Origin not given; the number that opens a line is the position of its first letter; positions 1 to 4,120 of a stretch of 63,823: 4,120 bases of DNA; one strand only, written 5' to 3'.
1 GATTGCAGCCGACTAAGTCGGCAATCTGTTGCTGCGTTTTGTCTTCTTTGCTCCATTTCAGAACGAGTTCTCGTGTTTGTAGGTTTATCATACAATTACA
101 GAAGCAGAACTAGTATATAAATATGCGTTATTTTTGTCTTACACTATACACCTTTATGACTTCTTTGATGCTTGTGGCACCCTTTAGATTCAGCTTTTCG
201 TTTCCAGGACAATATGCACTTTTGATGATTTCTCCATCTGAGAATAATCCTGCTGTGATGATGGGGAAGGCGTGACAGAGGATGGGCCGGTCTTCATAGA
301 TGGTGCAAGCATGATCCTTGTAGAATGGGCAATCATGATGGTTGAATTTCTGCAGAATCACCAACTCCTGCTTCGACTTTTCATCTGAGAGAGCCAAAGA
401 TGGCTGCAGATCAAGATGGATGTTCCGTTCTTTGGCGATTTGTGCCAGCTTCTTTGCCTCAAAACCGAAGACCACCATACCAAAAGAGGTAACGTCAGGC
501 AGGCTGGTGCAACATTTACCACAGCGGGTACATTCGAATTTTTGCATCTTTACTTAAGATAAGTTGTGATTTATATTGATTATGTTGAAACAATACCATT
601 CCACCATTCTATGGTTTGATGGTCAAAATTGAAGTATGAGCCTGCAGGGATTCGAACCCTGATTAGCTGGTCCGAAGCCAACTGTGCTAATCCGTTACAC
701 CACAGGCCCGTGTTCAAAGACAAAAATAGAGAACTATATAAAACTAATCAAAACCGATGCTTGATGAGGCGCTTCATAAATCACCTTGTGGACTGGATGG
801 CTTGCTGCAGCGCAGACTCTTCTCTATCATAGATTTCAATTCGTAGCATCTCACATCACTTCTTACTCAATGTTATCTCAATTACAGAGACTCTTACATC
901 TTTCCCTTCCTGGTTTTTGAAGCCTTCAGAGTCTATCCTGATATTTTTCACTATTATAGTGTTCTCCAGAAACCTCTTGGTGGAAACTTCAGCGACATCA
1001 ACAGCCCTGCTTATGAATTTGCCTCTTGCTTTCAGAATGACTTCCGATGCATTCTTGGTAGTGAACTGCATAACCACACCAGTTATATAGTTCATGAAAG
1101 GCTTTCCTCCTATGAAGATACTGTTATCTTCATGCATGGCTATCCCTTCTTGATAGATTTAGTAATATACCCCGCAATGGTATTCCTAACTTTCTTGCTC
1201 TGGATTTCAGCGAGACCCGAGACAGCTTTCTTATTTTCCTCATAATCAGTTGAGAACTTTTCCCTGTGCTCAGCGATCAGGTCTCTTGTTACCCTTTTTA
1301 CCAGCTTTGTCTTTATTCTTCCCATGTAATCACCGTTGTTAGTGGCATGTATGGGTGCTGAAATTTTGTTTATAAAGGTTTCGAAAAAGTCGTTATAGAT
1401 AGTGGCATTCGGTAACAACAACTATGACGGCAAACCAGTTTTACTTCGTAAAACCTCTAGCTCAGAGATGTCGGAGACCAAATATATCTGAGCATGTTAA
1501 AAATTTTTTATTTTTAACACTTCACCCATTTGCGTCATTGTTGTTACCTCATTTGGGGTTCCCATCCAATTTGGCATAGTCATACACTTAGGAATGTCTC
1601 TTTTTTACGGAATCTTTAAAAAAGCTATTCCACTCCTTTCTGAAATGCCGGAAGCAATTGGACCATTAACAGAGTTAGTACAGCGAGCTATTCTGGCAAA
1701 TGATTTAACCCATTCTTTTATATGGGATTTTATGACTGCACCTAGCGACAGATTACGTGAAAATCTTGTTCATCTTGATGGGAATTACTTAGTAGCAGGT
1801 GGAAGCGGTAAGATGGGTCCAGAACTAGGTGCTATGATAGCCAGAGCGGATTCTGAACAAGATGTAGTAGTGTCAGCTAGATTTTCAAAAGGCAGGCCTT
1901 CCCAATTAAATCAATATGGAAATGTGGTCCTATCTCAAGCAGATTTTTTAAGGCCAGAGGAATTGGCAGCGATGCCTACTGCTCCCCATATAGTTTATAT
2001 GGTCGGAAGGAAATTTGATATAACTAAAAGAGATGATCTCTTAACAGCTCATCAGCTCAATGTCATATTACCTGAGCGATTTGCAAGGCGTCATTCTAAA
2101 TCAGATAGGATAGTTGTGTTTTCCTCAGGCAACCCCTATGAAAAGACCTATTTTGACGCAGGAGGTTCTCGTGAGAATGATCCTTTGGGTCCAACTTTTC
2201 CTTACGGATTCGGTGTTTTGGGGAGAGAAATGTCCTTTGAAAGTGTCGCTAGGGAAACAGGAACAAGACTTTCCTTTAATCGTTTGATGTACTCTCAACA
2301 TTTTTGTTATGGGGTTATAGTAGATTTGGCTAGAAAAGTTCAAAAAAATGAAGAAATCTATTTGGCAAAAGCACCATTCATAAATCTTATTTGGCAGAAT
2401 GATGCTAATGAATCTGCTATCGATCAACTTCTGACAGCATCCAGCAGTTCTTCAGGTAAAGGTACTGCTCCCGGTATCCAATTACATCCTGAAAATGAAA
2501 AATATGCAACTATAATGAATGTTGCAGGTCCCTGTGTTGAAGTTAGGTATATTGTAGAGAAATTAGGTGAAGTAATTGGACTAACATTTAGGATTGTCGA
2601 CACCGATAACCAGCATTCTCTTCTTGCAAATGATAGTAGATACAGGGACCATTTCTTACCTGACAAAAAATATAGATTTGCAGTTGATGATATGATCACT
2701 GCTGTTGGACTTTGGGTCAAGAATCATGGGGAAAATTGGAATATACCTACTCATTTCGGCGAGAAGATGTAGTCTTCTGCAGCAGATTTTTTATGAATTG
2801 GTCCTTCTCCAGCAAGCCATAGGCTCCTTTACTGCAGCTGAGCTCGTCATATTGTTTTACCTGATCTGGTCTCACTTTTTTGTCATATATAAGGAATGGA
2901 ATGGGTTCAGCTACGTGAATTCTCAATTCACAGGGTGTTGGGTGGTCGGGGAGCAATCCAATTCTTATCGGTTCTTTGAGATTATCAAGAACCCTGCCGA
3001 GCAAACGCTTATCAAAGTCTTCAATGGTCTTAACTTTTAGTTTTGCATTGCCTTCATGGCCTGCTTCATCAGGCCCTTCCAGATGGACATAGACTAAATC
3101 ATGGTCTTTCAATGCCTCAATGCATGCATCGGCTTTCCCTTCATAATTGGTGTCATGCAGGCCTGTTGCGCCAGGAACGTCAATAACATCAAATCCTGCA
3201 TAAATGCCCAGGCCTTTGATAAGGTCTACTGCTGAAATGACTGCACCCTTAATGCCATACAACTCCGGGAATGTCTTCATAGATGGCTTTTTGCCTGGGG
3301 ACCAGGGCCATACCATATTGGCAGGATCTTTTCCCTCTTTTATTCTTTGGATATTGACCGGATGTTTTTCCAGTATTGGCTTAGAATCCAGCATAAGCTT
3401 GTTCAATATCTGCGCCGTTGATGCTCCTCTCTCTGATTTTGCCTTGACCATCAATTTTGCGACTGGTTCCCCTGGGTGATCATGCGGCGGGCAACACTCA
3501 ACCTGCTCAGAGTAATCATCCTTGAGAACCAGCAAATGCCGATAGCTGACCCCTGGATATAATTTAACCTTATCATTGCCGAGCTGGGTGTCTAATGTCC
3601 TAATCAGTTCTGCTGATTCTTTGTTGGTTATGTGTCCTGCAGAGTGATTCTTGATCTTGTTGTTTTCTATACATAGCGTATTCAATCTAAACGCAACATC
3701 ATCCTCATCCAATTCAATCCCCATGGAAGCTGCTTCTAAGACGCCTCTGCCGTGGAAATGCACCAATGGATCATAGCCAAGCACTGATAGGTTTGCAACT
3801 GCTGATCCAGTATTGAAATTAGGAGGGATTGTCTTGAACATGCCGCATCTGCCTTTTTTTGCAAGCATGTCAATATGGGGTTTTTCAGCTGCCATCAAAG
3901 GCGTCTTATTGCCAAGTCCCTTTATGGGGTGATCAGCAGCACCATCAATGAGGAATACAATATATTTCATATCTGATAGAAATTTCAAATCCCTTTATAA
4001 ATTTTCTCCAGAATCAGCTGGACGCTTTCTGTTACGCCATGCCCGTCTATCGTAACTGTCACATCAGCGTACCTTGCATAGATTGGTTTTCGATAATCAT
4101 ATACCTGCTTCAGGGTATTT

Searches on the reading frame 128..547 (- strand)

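Call 75: search_protein_families(library=pfam, proteins=[window:128-547:-], max_evalue=0.001)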
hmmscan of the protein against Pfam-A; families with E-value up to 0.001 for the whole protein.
window:128-547:- (139 aa): 1 family
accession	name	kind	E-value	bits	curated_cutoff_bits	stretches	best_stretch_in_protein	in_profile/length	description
PF03692.20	CxxCxxCC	-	1.9e-09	38.5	23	1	5-97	1-72/85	Putative zinc- or iron-chelating domain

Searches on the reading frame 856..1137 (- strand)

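Call 75: search_protein_families(library=pfam, proteins=[window:856-1137:-], max_evalue=0.001)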
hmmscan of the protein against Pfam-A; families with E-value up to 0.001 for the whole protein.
window:856-1137:- (93 aa): 1 family
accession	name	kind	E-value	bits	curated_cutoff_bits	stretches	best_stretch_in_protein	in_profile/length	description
PF01918.27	Alba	-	1e-15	57.7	25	1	5-70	1-66/66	Alba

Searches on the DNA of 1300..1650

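Call 74: search_with_rna_model(model_id=R2, source=window, start=1300, end=1650, max_evalue=10, show_alignments=1)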
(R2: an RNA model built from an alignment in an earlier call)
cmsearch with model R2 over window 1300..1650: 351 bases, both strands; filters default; matches with E-value up to 10: 1.
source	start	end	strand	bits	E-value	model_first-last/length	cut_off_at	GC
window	1402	1558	-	30.4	1.7e-07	1-155/155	no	0.38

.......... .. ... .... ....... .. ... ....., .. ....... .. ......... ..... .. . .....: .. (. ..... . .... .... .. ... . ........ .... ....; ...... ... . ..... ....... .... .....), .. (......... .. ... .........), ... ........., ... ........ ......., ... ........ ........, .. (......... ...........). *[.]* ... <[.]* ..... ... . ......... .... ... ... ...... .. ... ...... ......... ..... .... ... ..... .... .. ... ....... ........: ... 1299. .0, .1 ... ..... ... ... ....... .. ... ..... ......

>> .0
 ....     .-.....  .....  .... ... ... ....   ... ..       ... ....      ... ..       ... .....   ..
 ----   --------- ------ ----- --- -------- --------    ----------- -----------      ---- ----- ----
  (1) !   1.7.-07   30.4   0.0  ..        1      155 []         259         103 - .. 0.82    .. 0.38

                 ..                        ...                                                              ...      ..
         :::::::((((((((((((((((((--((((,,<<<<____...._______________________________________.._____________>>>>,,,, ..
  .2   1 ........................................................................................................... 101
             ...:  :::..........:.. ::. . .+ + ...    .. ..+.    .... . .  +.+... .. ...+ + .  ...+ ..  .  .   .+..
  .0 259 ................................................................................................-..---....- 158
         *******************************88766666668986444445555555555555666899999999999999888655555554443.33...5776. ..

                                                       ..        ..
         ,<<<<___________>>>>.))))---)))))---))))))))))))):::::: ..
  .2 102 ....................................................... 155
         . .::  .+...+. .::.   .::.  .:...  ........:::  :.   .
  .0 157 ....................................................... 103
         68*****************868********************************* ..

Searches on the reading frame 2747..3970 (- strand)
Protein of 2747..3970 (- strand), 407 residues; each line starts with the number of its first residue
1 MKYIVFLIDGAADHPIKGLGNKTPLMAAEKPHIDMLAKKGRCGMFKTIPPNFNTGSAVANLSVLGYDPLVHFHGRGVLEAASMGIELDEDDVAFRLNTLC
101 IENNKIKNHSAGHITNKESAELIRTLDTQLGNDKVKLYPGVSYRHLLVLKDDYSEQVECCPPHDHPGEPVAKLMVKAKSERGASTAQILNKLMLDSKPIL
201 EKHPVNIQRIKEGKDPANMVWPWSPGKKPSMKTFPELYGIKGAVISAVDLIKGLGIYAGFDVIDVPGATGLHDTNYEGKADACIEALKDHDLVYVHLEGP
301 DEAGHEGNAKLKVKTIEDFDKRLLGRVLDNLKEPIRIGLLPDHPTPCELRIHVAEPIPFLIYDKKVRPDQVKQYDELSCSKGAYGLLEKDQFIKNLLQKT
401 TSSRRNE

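Call 75: search_protein_families(library=pfam, proteins=[window:2747-3970:-], max_evalue=0.001)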
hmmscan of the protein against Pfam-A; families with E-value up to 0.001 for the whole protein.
window:2747-3970:- (407 aa): 2 families
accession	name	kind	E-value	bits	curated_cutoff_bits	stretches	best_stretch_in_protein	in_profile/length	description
PF10143.14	PhosphMutase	-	1.6e-56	191.3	21.5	1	37-206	1-170/170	2,3-bisphosphoglycerate-independent phosphoglycerate mutase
PF01676.23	Metalloenzyme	-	9.3e-44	150.3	24.3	1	1-376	1-229/252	Metalloenzyme superfamily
